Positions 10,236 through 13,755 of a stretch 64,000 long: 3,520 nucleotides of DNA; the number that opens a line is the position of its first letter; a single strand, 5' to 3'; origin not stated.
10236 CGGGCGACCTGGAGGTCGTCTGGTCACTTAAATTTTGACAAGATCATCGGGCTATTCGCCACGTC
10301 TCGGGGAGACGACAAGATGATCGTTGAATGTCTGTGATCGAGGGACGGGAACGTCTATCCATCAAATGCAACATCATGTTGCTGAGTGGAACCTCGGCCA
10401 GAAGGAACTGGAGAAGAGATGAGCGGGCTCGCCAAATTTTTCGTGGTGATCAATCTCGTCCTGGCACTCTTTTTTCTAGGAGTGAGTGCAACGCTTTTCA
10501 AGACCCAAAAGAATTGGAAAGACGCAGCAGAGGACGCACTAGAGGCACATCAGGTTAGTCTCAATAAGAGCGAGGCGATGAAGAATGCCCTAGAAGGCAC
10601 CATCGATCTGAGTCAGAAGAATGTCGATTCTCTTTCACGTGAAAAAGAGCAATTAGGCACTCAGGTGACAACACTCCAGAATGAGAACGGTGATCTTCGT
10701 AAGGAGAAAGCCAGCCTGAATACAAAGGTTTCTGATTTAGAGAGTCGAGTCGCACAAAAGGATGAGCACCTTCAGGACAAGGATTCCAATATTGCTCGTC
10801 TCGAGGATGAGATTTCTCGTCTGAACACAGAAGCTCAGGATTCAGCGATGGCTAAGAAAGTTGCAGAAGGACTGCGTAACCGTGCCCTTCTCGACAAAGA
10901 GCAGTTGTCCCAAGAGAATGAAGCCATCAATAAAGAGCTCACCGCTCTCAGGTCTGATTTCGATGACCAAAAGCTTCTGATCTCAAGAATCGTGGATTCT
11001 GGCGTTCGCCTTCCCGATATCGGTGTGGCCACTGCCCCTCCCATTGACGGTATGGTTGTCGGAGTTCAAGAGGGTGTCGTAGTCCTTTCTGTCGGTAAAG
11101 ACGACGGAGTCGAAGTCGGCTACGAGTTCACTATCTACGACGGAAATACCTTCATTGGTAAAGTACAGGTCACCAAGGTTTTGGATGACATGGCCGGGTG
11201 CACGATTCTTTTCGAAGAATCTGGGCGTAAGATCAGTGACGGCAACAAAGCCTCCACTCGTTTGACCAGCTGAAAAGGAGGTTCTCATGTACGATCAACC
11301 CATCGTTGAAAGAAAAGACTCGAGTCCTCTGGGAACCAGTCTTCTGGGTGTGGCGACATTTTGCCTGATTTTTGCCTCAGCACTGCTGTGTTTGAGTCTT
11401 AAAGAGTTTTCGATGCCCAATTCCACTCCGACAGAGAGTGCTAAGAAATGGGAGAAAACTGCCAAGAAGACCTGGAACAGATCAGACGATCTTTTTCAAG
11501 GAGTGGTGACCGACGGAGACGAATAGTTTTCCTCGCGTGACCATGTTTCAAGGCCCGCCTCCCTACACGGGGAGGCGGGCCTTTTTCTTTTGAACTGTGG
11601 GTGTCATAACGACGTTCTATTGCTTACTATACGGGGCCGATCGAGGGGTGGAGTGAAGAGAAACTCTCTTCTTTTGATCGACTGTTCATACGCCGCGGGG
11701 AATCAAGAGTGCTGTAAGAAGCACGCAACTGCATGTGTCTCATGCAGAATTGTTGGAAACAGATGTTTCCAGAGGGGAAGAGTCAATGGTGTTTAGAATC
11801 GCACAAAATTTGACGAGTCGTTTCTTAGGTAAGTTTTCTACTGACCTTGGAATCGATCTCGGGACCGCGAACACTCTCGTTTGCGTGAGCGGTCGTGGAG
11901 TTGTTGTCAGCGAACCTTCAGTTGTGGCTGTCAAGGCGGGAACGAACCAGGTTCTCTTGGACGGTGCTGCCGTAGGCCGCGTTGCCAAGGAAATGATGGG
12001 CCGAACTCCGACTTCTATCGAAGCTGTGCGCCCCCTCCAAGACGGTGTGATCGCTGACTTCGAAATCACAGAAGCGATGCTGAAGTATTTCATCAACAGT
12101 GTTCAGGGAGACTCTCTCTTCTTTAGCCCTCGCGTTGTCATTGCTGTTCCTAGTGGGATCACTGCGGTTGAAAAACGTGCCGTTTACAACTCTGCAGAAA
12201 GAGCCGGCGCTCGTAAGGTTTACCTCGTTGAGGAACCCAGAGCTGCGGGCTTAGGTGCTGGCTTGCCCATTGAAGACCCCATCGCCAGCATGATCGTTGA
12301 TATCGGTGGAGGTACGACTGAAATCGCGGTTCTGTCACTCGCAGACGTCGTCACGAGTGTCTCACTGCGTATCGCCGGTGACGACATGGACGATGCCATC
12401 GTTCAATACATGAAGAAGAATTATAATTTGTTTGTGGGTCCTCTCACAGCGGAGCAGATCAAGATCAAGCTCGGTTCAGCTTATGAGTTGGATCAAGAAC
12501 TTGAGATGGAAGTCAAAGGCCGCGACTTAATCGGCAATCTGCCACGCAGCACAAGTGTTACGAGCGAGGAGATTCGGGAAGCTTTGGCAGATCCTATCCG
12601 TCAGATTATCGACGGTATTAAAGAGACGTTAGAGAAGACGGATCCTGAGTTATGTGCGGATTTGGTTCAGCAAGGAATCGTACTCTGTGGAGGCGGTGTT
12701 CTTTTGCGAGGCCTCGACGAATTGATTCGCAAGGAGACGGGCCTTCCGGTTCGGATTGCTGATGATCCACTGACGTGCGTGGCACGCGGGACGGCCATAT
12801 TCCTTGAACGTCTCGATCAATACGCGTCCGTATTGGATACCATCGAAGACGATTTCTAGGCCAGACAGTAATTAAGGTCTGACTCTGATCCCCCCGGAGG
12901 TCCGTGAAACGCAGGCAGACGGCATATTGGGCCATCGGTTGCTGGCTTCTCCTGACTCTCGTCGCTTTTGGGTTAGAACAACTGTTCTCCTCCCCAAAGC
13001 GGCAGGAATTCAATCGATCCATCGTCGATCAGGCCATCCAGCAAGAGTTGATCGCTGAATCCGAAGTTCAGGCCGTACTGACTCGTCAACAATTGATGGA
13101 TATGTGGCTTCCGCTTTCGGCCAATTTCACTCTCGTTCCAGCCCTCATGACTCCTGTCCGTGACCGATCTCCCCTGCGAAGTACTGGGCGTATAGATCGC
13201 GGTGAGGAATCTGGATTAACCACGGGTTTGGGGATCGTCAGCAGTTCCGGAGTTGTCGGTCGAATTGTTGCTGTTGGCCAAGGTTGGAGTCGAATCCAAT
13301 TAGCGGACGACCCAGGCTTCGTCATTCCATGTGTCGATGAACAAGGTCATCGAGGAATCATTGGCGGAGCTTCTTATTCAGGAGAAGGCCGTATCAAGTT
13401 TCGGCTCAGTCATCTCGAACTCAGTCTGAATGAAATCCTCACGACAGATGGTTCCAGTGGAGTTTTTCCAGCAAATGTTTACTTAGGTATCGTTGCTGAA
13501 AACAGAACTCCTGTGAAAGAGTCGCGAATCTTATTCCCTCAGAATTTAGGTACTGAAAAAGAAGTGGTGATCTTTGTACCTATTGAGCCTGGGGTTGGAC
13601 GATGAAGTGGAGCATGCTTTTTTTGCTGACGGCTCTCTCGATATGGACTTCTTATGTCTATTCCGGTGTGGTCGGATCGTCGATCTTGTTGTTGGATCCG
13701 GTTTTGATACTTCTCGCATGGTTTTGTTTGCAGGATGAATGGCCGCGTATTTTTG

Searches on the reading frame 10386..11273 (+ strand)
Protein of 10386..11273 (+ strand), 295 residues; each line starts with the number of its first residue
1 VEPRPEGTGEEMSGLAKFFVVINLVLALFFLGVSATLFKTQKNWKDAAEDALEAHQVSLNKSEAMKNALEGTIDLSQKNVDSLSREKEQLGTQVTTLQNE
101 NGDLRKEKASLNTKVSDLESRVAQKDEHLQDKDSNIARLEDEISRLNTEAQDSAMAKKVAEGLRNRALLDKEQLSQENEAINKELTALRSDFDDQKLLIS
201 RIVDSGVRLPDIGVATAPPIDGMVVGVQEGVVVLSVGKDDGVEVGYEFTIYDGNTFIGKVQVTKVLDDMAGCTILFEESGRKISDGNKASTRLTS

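Call 8: search_protein_families(library=pfam, proteins=[window:10386-11273:+], max_evalue=0.001)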
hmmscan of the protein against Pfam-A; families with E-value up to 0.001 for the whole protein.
window:10386-11273:+ (295 aa): 2 families
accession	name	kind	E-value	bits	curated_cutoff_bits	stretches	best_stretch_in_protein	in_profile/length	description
PF20492.3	ERM_helical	-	7.5e-05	23.2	40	1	49-145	19-115/120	Ezrin/radixin/moesin, alpha-helical domain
PF15397.11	DUF4618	-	0.00049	20.1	34.9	1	39-106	161-228/258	Domain of unknown function (DUF4618)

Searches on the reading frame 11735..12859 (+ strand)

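Call 8: search_protein_families(library=pfam, proteins=[window:11735-12859:+], max_evalue=0.001)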
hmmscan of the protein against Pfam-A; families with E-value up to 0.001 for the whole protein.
window:11735-12859:+ (374 aa): 6 families
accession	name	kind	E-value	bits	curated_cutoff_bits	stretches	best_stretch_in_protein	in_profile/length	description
PF06723.19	MreB_Mbl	-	5.6e-139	463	27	1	36-363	2-325/327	MreB/Mbl protein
PF00012.26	HSP70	-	8.8e-14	51.1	20.6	1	133-356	135-371/599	Hsp70 protein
PF14450.12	FtsA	-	1.2e-11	45.5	31.8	1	187-343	2-111/127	Cell division protein FtsA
PF00022.25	Actin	-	2.7e-09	36.6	27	1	61-229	31-190/410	Actin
PF25216.1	Volactin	-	0.0001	22.4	35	0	275-354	230-318/321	Volactin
PF11104.14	PilM_2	-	0.00031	20.2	27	0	314-344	277-307/340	Type IV pilus assembly protein PilM;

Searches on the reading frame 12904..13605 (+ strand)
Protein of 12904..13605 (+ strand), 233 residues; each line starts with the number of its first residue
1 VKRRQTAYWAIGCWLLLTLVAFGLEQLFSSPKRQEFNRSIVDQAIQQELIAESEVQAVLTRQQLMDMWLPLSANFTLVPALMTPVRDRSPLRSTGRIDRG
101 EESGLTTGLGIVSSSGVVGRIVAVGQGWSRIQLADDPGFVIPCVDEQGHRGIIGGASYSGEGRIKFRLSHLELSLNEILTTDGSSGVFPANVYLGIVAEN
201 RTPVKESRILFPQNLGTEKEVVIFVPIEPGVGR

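Call 8: search_protein_families(library=pfam, proteins=[window:12904-13605:+], max_evalue=0.001)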
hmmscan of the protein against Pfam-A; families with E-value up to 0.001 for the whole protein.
window:12904-13605:+ (233 aa): 1 family
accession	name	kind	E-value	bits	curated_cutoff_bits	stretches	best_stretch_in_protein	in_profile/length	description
PF04085.20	MreC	-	7.8e-19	68.3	28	1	86-202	4-120/147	Rod shape-determining protein MreC, barrel core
